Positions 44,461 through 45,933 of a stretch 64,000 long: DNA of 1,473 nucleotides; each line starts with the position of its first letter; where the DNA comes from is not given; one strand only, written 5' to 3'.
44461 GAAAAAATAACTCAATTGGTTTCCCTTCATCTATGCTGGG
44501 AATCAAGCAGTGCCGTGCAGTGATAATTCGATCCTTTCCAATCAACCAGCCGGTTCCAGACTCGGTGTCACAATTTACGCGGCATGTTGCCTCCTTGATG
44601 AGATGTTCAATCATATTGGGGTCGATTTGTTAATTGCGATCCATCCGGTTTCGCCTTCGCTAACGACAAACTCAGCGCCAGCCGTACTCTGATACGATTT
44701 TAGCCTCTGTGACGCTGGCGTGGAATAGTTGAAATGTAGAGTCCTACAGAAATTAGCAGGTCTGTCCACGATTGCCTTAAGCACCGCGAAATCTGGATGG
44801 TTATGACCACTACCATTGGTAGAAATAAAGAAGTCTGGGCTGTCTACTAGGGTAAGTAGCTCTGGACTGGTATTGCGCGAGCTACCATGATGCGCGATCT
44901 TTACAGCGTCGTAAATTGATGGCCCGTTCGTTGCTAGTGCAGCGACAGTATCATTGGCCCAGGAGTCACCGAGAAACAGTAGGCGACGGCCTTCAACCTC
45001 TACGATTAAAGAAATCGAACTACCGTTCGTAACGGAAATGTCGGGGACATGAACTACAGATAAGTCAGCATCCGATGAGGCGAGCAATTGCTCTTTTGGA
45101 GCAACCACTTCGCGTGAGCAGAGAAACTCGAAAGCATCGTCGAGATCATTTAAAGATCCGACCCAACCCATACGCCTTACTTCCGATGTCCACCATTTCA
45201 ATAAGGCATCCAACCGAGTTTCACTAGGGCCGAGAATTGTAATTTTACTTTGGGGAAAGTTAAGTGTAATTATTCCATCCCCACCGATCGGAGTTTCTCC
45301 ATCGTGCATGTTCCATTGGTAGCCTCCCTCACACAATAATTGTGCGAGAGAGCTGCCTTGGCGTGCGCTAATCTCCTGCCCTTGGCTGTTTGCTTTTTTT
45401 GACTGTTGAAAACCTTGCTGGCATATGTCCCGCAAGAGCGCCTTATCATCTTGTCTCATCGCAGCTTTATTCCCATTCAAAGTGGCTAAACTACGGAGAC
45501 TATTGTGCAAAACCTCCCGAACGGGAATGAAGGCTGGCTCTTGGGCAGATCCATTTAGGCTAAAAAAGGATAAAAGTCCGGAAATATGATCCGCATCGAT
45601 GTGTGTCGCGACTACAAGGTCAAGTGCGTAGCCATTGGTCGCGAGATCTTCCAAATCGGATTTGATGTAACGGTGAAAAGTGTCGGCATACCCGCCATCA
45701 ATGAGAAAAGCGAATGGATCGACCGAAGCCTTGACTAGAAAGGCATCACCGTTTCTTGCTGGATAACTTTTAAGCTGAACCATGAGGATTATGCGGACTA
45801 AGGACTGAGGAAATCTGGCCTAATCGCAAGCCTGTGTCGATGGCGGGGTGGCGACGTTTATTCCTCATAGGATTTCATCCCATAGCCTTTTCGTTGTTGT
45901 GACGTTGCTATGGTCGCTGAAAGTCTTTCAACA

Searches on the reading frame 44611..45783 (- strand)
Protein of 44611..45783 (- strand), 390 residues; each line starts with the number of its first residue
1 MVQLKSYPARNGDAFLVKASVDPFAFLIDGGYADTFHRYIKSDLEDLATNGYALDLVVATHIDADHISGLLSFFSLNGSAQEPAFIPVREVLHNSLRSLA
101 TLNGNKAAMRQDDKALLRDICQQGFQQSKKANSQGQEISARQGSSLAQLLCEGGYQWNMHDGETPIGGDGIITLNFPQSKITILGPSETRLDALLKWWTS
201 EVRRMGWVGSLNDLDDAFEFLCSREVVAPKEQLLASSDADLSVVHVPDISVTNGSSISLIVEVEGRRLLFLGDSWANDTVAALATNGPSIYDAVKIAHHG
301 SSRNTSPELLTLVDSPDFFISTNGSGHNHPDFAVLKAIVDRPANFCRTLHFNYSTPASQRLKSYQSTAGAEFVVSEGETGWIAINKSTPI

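Call 4: search_protein_families(library=pfam, proteins=[window:44611-45783:-], max_evalue=0.01)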
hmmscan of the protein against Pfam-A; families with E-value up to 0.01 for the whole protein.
window:44611-45783:- (390 aa): 2 families
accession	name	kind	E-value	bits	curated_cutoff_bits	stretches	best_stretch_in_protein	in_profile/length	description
PF00753.33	Lactamase_B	-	8e-08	32.9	22.7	1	11-73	5-63/196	Metallo-beta-lactamase superfamily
PF12706.13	Lactamase_B_2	-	0.0025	17.9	27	0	53-78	30-53/200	Beta-lactamase superfamily domain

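Call 6: search_protein_families(library=padloc, proteins=[window:44611-45783:-], max_evalue=0.01)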
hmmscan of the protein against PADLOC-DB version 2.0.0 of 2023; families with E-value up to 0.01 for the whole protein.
window:44611-45783:- (390 aa): 6 families
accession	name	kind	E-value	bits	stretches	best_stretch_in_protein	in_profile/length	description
PDLC02158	Avs1a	-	6.7e-144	477.9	1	2-386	1-391/392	-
PDLC03854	LmuA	-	2.8e-72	241.7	1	1-362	2-325/345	-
PDLC03805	RTasMBL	-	8.5e-35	118.5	1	4-358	3-295/322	DRT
PDLC04676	PDC-M48B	-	1.7e-11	41.5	2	9-74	15-81/357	-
PDLC04677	PDC-M48B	-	7.3e-07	26.8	1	248-348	209-309/339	-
PDLC04673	PDC-M48B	-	0.00083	16.8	1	2-71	2-69/296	-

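Call 7: search_protein_families(library=ncbifam, proteins=[window:44611-45783:-], max_evalue=0.01)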
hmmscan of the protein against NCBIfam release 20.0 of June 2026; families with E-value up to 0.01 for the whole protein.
window:44611-45783:- (390 aa): 4 families
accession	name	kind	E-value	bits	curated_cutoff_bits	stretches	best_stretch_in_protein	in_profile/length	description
NF041809.1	Avs1a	equivalog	9.6e-133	442.7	420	1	7-384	2-387/387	AVAST type 1 anti-phage system MBL fold metallo-hydrolase Avs1a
NF049846.1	blaAHM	exception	1.3e-05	24.2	590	0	250-337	191-275/304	AHM family subclass B3-like metallo-beta-lactamase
NF058524.1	6A-MBL_enzyme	equivalog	3.4e-05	23.1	220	1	38-81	42-84/346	anti-phage 6A-MBL system MBL-fold protein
TIGR00361.1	ComEC_Rec2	equivalog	0.0019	16.4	190.05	0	247-336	557-647/663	DNA internalization-related competence protein ComEC/Rec2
